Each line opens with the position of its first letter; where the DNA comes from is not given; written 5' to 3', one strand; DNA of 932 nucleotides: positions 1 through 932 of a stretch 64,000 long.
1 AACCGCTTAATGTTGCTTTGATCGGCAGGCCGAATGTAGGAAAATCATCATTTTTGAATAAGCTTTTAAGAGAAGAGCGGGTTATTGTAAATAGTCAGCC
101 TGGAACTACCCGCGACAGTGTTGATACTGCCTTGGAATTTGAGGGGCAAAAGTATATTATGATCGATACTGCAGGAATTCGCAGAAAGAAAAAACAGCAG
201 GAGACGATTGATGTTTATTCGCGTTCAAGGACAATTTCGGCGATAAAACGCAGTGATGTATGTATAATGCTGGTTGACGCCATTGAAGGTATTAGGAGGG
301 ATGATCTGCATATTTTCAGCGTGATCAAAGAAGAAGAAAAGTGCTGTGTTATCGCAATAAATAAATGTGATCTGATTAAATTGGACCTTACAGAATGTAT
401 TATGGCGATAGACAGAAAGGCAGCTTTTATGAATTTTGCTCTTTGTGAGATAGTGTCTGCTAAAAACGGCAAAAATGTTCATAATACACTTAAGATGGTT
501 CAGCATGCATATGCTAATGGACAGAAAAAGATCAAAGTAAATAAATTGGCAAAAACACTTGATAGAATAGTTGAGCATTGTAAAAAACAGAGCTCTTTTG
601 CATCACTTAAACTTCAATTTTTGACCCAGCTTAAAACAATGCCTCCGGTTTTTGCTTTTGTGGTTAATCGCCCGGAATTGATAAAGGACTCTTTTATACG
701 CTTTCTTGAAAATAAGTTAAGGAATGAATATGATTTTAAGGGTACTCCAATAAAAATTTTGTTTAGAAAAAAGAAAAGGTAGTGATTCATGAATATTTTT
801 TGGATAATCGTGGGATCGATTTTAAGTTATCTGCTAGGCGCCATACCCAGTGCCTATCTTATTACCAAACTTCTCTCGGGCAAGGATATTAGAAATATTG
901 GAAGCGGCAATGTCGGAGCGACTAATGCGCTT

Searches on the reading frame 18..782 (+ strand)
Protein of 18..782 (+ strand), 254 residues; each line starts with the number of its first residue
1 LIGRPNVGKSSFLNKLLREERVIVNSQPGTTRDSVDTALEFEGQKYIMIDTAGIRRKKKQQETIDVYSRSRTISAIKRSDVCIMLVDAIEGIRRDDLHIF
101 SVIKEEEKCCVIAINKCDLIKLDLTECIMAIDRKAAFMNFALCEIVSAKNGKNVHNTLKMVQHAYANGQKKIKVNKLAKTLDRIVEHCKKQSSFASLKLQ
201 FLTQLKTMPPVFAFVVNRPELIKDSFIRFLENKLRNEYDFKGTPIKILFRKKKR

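Call 47: search_protein_families(library=pfam, proteins=[window:18-782:+], max_evalue=0.001)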
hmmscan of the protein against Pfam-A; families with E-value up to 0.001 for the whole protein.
window:18-782:+ (254 aa): 5 families
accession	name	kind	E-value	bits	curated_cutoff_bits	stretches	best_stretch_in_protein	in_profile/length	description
PF01926.29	MMR_HSR1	-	2.7e-25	89.1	21.9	1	2-116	5-113/113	50S ribosome-binding GTPase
PF14714.11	KH_dom-like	-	2.4e-21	76.2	27.3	1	171-250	1-81/81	KH-domain-like of EngA bacterial GTPase enzymes, C-terminal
PF02421.24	FeoB_N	-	1.8e-11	44.2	27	1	1-123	5-121/156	Ferrous iron transport protein B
PF00009.33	GTP_EFTU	-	3.7e-10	40.1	26.5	1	2-163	9-184/188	Elongation factor Tu GTP binding domain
PF00350.29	Dynamin_N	-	2.5e-06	28.1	27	0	2-31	4-33/168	Dynamin family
